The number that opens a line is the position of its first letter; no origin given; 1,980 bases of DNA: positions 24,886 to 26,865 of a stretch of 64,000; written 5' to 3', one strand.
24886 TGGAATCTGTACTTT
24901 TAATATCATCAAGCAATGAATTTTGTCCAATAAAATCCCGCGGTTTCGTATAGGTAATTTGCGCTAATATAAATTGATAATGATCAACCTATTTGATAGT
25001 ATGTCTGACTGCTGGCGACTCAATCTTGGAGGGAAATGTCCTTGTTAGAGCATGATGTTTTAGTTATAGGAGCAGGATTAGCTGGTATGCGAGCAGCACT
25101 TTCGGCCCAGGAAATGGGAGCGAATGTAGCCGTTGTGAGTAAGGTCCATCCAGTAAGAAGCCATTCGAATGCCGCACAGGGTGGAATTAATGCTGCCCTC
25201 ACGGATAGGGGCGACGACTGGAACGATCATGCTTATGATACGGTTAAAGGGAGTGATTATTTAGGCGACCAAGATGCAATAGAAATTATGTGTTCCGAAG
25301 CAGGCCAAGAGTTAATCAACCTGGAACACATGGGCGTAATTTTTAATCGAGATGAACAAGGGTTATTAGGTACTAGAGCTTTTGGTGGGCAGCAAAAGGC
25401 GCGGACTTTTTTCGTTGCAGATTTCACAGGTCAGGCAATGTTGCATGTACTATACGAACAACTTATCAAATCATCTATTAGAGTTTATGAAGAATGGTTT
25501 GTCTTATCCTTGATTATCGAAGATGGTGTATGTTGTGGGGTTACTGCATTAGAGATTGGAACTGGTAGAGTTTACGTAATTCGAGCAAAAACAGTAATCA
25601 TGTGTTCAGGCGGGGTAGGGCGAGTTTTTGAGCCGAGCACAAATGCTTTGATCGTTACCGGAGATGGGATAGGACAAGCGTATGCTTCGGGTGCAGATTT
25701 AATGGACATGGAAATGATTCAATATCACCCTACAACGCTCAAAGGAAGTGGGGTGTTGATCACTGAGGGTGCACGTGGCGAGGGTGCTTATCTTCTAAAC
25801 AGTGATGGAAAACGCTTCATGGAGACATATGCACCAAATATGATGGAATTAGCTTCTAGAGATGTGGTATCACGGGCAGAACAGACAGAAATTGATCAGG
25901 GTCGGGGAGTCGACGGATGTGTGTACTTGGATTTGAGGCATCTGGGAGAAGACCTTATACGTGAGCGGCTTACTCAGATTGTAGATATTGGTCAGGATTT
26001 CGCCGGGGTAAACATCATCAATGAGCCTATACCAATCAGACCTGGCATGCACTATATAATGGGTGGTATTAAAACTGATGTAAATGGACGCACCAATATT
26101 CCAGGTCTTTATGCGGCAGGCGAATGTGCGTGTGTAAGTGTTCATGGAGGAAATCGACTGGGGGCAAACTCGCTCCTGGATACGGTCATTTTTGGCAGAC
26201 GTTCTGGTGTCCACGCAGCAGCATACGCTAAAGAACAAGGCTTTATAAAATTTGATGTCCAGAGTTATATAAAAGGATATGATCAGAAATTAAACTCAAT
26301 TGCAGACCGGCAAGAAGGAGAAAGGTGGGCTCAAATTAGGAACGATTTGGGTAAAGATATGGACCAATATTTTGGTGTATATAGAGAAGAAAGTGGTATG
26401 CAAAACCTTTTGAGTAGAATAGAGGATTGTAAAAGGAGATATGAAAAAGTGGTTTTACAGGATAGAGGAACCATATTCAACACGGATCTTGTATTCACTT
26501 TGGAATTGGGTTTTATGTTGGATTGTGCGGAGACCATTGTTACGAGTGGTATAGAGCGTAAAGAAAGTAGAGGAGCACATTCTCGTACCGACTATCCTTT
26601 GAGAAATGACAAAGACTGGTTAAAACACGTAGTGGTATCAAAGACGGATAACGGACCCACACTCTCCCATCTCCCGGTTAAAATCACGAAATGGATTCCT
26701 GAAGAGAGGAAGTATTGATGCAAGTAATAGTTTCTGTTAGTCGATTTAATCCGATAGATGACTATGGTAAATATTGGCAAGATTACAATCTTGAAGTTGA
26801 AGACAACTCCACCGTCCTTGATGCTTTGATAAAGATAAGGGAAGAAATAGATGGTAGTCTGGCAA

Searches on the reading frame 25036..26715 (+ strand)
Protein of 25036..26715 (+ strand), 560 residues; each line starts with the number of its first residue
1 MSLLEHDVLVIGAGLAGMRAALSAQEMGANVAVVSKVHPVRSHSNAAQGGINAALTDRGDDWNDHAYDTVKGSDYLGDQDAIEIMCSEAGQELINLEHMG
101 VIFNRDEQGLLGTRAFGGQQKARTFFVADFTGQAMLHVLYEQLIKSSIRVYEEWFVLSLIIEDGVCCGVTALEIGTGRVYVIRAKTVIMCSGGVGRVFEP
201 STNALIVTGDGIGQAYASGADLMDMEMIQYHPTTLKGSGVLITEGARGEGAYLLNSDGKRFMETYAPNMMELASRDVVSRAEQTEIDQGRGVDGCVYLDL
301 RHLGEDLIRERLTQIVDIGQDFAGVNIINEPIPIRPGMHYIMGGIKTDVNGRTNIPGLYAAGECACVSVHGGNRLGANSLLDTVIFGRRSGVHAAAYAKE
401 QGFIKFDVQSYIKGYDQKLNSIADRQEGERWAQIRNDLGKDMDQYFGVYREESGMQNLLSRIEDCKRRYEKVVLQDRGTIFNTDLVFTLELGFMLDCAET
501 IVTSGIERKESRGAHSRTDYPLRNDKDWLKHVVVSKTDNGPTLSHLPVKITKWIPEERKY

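Call 87: search_protein_families(library=pfam, proteins=[window:25036-26715:+], max_evalue=0.000001)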
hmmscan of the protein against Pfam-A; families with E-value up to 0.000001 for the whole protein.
window:25036-26715:+ (560 aa): 5 families
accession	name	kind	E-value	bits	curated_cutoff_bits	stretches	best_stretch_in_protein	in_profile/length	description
PF00890.30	FAD_binding_2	-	1e-112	377.8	20.4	1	7-380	1-414/414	FAD binding domain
PF02910.25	Succ_DH_flav_C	-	8.5e-39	132.9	20.8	1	435-560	1-130/130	Fumarate reductase flavoprotein C-term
PF07992.20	Pyr_redox_2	-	1.6e-10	41.3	26.1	0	6-35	1-30/291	Pyridine nucleotide-disulphide oxidoreductase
PF12831.13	FAD_oxidored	-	6.2e-07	29.5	27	0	7-36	1-30/416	FAD dependent oxidoreductase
PF03486.20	HI0933_like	-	8.2e-07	29.2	50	0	6-51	1-47/244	HI0933-like protein Rossmann domain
